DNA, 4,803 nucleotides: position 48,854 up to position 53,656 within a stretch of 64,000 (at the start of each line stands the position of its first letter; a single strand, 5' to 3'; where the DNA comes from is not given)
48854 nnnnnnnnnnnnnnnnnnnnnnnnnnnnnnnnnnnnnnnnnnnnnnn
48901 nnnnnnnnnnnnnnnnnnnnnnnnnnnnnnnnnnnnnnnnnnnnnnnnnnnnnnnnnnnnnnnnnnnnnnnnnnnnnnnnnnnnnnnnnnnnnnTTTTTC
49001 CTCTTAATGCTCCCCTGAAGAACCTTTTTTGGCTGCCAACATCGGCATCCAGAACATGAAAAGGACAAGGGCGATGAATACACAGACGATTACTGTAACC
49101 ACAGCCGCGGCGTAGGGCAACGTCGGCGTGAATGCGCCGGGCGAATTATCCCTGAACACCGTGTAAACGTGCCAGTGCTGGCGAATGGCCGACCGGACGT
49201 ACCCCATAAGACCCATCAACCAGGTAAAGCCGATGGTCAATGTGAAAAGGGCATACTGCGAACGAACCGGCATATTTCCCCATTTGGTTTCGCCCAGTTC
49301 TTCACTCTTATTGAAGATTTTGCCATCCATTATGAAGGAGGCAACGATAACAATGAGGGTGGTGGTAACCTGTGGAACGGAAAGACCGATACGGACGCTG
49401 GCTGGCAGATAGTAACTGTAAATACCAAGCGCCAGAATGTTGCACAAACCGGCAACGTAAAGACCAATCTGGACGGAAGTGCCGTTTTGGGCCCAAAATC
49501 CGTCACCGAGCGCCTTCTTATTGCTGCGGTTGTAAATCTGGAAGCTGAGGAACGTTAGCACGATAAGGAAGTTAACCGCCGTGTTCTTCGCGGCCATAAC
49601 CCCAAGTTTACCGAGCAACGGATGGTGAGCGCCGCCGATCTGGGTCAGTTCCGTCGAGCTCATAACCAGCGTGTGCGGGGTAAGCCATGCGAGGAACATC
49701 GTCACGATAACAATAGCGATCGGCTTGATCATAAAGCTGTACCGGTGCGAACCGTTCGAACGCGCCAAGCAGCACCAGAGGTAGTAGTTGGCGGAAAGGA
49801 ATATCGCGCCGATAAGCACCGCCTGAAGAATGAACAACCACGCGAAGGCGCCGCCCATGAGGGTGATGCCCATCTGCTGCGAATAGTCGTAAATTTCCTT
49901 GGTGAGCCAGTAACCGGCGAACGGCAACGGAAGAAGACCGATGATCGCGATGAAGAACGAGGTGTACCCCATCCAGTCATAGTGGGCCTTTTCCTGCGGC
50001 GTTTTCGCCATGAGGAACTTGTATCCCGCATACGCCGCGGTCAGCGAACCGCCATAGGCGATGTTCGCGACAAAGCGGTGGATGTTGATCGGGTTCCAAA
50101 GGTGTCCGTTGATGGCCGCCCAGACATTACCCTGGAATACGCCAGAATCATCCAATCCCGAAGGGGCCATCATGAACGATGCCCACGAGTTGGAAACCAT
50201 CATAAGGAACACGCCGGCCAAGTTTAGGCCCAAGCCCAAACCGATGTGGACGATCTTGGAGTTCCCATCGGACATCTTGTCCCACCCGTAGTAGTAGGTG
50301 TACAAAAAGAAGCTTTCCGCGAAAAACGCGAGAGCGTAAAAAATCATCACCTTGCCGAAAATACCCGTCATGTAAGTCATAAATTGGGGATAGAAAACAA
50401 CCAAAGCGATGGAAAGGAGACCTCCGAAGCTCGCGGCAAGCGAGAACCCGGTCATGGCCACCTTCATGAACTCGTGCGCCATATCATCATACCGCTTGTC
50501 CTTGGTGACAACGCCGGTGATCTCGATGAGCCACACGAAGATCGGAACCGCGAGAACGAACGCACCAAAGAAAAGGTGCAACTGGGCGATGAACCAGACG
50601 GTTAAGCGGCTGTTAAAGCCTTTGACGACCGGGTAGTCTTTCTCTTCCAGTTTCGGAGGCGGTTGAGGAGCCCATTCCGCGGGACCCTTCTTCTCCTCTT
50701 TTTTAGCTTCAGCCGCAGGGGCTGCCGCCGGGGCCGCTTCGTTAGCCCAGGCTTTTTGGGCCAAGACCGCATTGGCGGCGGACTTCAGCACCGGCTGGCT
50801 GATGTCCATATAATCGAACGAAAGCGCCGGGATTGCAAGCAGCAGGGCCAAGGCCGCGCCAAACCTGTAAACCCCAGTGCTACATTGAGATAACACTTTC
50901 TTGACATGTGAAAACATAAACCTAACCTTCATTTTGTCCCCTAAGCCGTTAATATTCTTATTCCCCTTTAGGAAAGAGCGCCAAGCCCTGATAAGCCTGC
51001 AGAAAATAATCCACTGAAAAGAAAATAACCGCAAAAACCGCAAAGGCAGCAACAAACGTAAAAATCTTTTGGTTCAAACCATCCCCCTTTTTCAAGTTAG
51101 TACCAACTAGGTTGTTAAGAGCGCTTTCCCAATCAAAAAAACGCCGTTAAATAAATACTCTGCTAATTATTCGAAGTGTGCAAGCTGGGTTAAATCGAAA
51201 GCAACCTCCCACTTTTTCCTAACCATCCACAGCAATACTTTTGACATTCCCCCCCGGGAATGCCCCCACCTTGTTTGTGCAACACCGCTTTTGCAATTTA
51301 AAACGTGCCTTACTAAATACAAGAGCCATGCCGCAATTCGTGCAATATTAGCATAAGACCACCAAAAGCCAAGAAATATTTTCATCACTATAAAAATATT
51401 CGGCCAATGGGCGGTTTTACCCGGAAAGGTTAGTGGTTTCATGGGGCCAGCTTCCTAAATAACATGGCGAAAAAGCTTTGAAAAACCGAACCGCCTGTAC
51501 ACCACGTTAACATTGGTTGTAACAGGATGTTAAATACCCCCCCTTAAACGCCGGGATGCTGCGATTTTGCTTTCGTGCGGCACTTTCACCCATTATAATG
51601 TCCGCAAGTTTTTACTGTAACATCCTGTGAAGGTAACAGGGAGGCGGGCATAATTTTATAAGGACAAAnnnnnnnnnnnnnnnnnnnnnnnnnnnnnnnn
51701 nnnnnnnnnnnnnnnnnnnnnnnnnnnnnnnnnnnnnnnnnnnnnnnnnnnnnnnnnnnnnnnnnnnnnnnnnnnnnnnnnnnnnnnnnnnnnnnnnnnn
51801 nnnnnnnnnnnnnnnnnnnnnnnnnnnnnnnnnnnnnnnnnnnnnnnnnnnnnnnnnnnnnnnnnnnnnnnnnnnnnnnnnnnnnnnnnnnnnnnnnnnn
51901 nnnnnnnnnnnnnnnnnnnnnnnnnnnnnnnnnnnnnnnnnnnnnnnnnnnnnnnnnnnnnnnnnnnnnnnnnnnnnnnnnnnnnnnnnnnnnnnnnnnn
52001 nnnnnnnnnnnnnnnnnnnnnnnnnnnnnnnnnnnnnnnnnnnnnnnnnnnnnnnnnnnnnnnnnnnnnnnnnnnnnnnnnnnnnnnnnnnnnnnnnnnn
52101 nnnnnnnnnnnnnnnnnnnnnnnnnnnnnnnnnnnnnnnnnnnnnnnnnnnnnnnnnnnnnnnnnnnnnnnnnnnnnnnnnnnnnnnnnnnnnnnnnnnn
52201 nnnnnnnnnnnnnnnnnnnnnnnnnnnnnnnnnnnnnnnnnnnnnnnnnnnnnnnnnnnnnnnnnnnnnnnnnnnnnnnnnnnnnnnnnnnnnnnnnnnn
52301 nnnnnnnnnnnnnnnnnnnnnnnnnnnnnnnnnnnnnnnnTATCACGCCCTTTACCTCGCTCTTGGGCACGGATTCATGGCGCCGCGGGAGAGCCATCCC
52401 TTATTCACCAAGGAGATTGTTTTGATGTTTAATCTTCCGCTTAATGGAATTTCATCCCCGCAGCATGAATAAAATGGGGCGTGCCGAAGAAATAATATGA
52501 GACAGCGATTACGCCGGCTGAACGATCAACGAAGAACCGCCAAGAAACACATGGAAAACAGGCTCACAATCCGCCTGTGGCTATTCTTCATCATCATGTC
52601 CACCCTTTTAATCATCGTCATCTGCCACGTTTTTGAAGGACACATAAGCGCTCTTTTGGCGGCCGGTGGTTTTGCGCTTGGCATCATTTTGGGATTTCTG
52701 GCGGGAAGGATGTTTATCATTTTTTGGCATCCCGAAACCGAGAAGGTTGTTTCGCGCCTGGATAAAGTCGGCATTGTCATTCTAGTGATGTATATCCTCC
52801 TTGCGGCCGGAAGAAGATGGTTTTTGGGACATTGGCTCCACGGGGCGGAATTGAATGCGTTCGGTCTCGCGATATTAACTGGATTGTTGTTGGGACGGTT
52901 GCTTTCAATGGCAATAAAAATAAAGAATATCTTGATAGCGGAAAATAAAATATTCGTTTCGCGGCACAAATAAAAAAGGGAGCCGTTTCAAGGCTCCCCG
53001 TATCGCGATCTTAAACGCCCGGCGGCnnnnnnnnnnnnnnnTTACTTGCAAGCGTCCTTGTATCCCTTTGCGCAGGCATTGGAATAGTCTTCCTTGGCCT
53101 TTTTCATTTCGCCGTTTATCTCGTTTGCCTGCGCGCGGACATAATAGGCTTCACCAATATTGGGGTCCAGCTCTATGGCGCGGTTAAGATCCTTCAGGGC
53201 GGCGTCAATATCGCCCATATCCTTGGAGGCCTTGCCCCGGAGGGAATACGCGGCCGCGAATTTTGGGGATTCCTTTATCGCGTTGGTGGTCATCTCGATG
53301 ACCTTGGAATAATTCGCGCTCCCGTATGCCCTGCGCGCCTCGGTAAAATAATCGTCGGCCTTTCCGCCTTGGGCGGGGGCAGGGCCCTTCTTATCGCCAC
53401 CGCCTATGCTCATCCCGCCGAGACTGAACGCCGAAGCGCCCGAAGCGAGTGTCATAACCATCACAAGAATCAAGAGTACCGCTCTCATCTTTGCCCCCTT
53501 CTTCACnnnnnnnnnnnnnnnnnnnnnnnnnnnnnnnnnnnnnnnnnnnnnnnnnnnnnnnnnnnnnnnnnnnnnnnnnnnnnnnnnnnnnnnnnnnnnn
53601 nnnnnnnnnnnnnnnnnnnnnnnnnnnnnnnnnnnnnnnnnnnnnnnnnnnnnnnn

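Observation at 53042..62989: Nine-gene co-directional block coupling the NosZ-like protein to non-canonical partners, with no nos accessory genes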

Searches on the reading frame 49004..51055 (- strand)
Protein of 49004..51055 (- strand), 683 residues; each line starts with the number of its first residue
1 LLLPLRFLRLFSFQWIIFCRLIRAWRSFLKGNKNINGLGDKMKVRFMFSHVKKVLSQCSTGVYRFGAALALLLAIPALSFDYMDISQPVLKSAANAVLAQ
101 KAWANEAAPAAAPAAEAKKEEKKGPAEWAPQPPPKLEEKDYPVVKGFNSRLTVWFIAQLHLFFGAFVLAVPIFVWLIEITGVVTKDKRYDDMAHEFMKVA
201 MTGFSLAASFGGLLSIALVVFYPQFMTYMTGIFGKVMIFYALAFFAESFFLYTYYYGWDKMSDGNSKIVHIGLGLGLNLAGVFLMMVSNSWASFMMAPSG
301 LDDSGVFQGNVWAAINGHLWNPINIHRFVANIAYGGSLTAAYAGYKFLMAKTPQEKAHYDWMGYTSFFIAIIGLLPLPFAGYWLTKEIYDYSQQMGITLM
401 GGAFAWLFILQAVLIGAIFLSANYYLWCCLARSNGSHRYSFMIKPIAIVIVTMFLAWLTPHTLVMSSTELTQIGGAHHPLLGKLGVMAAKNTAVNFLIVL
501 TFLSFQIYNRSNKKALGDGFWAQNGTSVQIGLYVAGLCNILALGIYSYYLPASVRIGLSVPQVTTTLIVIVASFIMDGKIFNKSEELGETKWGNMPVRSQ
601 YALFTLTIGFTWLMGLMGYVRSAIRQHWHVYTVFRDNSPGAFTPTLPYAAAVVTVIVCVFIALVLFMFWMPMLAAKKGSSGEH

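Call 17: search_protein_families(library=pfam, proteins=[window:49004-51055:-], max_evalue=0.01)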
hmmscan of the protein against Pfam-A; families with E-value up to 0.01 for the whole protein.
window:49004-51055:- (683 aa): 1 family
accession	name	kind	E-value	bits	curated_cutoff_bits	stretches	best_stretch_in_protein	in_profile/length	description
PF01654.22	Cyt_bd_oxida_I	-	3.1e-23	82.5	26.2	1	149-391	2-240/418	Cytochrome bd terminal oxidase subunit I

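Call 85: find_related_loci(query=A5, collection=metagenome_contigs, flank=10000)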
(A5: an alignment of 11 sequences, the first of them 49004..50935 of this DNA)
Query A5 (643 aa) in metagenome_contigs; peptide patterns used: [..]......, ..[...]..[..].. (x = any residue, [..] = any of these).
600 stretches matched a pattern (row limit reached: there are more); 589 encode a relative of the query (tblastn E <= 1e-3); the best 80 are kept; 80 distinct loci.
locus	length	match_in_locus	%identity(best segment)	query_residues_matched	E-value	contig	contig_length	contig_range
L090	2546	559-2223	73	88-642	0e+0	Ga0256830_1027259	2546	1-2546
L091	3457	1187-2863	71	85-643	0e+0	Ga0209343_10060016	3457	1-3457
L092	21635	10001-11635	66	91-637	0e+0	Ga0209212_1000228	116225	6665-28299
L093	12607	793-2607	57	30-643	0e+0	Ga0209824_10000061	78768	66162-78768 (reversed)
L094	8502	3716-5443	58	53-630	0e+0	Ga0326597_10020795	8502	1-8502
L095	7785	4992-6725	57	64-640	0e+0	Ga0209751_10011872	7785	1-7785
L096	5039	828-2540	57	67-637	0e+0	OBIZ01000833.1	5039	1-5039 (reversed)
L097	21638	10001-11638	59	91-637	0e+0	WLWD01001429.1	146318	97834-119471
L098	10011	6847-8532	57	68-637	0e+0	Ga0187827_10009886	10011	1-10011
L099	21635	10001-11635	59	92-637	0e+0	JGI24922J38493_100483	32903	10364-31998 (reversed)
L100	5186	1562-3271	57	64-640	0e+0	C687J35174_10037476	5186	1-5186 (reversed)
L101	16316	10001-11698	57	70-637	0e+0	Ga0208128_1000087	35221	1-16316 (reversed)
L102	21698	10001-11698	56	73-639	0e+0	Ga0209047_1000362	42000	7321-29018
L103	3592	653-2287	58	92-637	0e+0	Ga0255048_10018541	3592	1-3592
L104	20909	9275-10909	59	92-637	0e+0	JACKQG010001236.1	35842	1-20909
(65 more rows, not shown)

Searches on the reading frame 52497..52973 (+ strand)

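Call 17: search_protein_families(library=pfam, proteins=[window:52497-52973:+], max_evalue=0.01)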
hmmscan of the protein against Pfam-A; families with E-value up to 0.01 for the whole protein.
window:52497-52973:+ (158 aa): 2 families
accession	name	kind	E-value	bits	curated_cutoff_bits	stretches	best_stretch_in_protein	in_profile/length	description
PF13779.11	DUF4175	-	0.0021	16.6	27.3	1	12-91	7-86/825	Domain of unknown function (DUF4175)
PF15420.11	Abhydrolase_9_N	-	0.0069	16.9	27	1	45-104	11-70/208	Alpha/beta-hydrolase family N-terminus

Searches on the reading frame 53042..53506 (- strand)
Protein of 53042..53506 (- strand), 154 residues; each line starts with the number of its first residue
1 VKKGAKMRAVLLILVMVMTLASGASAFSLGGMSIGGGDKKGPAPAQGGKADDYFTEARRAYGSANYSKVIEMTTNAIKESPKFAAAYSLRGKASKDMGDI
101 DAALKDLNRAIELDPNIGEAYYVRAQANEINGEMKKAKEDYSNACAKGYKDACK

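Call 3: search_protein_families(library=pfam, proteins=[window:53042-53506:-], max_evalue=0.01)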
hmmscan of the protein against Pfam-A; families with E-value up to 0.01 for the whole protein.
window:53042-53506:- (154 aa): 11 families
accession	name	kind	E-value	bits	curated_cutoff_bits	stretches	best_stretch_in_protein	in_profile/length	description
PF00515.34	TPR_1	-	3.4e-11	42.9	27.8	1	84-116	1-33/34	Tetratricopeptide repeat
PF07719.23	TPR_2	-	5.1e-11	42.2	27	1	84-116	1-33/34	Tetratricopeptide repeat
PF13181.12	TPR_8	-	1.3e-09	37.9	25.7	1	84-116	1-33/34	Tetratricopeptide repeat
PF13431.12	TPR_17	-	1.6e-08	34.6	24.4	1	108-138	3-33/34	Tetratricopeptide repeat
PF13414.12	TPR_11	-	7e-08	32.5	26.8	1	91-129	1-39/42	TPR repeat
PF13432.12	TPR_16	-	3.6e-07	30.9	32.7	1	91-141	4-54/65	Tetratricopeptide repeat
PF13428.12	TPR_14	-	1.3e-05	25.9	23.5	1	85-127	2-44/44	Tetratricopeptide repeat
PF12569.14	NatA_aux_su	-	2.8e-05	23.7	33.3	1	65-114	207-256/515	N-terminal acetyltransferase A, auxiliary subunit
PF14559.12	TPR_19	-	0.00015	22.5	25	1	65-127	6-66/68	Tetratricopeptide repeat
PF25060.1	ARM_TT21_2nd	-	0.0008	19.4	27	1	65-126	203-264/270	Tetratricopeptide repeat protein 21 second ARM domain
PF13371.12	TPR_9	-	0.0016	18.8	35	1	77-128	22-73/73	Tetratricopeptide repeat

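Call 4: search_protein_families(library=ncbifam, proteins=[window:53042-53506:-], max_evalue=0.01)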
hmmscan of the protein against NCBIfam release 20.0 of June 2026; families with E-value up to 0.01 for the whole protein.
window:53042-53506:- (154 aa): 14 families
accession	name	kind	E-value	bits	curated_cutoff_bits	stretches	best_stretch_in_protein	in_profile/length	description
TIGR00990.1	3a0801s09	subfamily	8.9e-10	37.8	757.25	1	48-150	304-397/615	mitochondrial import receptor subunit TOM70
TIGR02917.1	PEP_TPR_lipo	equivalog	1.6e-07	29.6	312.2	1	54-141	163-250/899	XrtA/PEP-CTERM system TPR-repeat protein PrsT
NF040959.1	MamA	equivalog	4.3e-06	26.3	200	1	65-139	120-194/204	magnetosome protein MamA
TIGR04510.1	mod_pep_cyc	subfamily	5.8e-05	21.8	400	1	53-151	401-499/814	putative peptide modification system cyclase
TIGR02521.1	type_IV_pilW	equivalog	7.3e-05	22.4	154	1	97-146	44-93/234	type IV pilus biogenesis/stability protein PilW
NF041522.1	TPR_sll0314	equivalog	7.7e-05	22.1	225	1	92-145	188-241/275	Sll0314/Alr1548 family TPR repeat-containing protein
NF008391.2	PRK11189.1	equivalog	0.00084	18.9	250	1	74-146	89-161/297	lipoprotein NlpI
NF053607.1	CHU_0125_OmpA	equivalog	0.0011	17.5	620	1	53-151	22-120/639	CHU_0125 family OmpA-like outer membrane integrity protein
NF040658.1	Myxo_OME_TraC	equivalog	0.0012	17.6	500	1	6-121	13-119/602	outer membrane exchange accessory lipoprotein TraC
NF033762.1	social_mot_Tgl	equivalog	0.0015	18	225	1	63-148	149-234/252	social motility TPR repeat lipoprotein Tgl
NF047371.1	FlcA_CTERM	equivalog_domain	0.0031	16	300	1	90-146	319-375/646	periplasmic flagellar collar protein FlcA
NF047558.1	TPR_END_plus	domain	0.0033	17.3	32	1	97-117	12-32/56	TPR end-of-group domain-containing protein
NF033758.1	gliding_GltE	equivalog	0.0044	16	225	1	58-142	264-349/411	adventurous gliding motility TPR repeat lipoprotein GltE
NF007302.0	PRK09782.1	equivalog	0.0065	14.5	1223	1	57-117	586-645/990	phage receptor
